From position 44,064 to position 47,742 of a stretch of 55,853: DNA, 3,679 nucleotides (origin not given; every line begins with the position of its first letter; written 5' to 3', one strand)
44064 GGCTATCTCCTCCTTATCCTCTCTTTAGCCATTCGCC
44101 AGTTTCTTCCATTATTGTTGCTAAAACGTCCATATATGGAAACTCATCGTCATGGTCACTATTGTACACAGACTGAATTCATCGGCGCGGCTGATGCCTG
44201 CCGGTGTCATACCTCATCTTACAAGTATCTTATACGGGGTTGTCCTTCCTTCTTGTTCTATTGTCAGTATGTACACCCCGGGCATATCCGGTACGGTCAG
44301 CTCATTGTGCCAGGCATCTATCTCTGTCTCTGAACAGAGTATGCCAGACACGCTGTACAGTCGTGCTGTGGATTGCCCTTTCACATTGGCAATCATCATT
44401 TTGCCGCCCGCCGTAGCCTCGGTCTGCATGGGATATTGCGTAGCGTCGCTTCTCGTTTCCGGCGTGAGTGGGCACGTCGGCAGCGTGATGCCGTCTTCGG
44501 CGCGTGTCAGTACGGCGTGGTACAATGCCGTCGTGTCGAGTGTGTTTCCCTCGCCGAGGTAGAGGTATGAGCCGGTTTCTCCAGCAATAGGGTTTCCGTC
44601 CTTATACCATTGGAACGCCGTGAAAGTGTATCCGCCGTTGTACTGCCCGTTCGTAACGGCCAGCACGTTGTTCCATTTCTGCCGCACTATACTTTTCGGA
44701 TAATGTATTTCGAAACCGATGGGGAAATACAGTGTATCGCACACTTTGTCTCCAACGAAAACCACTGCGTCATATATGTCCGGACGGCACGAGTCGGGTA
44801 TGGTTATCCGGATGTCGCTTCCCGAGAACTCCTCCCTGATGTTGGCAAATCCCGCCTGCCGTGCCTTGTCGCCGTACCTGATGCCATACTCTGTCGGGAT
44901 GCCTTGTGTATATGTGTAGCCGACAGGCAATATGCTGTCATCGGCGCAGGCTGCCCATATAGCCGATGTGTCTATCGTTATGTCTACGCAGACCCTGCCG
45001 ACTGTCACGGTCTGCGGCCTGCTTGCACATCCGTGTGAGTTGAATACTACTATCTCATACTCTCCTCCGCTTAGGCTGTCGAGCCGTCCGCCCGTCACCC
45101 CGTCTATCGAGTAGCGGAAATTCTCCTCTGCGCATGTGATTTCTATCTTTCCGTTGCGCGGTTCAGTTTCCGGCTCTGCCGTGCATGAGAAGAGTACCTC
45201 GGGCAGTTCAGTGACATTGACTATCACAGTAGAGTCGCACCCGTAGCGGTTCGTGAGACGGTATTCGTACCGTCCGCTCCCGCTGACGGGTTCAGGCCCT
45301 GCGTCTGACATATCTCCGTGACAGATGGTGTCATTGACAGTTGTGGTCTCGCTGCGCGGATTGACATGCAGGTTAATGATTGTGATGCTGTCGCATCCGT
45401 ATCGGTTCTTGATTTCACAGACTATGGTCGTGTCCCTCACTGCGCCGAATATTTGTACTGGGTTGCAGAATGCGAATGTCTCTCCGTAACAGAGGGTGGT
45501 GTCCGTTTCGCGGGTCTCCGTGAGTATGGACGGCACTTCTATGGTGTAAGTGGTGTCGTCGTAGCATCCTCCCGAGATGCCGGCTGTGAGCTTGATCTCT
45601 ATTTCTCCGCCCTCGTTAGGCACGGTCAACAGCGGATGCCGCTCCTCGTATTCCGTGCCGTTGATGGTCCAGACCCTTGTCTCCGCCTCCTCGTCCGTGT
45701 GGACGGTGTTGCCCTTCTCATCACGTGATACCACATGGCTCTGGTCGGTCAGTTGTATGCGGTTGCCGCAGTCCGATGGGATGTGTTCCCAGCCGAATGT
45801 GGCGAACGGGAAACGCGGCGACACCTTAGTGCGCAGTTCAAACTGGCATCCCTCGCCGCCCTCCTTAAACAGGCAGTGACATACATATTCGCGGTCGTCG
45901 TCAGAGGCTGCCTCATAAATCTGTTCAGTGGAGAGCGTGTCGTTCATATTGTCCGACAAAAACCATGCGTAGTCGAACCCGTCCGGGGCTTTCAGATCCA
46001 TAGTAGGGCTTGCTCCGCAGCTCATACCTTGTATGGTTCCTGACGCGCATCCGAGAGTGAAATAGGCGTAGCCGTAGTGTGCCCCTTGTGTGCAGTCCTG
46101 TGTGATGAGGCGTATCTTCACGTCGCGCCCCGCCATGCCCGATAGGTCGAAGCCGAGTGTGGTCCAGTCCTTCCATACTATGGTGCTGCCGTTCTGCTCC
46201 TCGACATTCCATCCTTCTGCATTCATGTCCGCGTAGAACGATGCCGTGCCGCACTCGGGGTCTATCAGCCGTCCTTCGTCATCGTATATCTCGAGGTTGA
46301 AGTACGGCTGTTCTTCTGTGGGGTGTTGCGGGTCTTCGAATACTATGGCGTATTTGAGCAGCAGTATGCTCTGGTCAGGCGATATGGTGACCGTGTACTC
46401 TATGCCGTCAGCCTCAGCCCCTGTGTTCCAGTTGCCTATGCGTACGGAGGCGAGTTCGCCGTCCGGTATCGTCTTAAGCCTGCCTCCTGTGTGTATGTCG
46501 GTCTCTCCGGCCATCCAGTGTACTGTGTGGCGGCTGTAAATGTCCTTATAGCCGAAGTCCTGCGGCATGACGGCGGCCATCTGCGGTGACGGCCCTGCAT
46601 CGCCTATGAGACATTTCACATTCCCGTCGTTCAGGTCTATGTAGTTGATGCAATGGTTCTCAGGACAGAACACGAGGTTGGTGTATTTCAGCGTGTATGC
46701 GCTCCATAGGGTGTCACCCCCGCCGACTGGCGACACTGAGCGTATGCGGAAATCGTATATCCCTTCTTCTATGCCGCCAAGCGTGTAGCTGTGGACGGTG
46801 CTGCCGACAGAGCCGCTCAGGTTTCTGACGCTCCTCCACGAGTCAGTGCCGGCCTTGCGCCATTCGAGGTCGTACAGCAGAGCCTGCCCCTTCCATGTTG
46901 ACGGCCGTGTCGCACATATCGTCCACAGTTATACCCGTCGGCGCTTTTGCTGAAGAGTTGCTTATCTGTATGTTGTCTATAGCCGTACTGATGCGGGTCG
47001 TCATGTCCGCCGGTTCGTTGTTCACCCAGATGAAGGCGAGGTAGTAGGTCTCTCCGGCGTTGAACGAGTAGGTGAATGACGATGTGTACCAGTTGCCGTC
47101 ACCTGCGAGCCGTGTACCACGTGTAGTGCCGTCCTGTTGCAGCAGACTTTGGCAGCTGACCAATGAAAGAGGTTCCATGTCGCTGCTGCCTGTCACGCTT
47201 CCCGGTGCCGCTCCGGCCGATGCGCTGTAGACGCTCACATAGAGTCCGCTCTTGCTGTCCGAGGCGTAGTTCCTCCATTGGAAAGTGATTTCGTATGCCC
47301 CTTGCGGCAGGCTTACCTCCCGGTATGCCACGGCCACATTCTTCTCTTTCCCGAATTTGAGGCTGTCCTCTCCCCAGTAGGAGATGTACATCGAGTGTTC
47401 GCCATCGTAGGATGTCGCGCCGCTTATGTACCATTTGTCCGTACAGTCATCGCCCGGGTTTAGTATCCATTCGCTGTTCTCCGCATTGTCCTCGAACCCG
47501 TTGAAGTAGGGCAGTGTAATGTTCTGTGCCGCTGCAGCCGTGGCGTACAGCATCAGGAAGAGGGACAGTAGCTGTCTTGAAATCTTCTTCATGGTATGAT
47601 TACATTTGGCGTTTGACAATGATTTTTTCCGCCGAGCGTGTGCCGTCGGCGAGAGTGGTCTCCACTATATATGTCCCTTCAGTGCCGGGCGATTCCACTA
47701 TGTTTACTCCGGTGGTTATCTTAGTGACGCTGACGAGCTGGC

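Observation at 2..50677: Two diverged A-B-G cassettes of giant T9SS-sorted surface proteins converge on a 21-kb block of core genes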

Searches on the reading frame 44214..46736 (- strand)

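Call 10: search_protein_families(library=pfam, proteins=[window:44214-46736:-], max_evalue=0.01)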
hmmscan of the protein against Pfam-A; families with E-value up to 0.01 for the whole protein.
window:44214-46736:- (840 aa): 0 families

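Call 11: search_protein_families(library=ncbifam, proteins=[window:44214-46736:-], max_evalue=0.01)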
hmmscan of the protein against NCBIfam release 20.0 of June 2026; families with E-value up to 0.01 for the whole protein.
window:44214-46736:- (840 aa): 1 family
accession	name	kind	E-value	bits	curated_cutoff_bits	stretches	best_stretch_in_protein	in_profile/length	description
TIGR04183.1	Por_Secre_tail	domain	0.0011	18.9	23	1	783-839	15-71/72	T9SS type A sorting domain-containing protein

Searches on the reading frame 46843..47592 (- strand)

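Call 10: search_protein_families(library=pfam, proteins=[window:46843-47592:-], max_evalue=0.01)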
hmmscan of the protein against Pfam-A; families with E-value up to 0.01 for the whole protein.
window:46843-47592:- (249 aa): 1 family
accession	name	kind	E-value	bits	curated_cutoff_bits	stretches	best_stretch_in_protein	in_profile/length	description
PF16405.10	DUF5013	-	0.0024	18.5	28.5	1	56-122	37-99/149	Domain of unknown function (DUF5013)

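Call 11: search_protein_families(library=ncbifam, proteins=[window:46843-47592:-], max_evalue=0.01)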
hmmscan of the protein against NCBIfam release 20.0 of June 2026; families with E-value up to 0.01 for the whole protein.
window:46843-47592:- (249 aa): 1 family
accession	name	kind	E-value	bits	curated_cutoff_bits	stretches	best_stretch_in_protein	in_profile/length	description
NF038128.1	choice_anch_J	domain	4.1e-06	27.1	30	1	29-210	2-162/162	choice-of-anchor J domain-containing protein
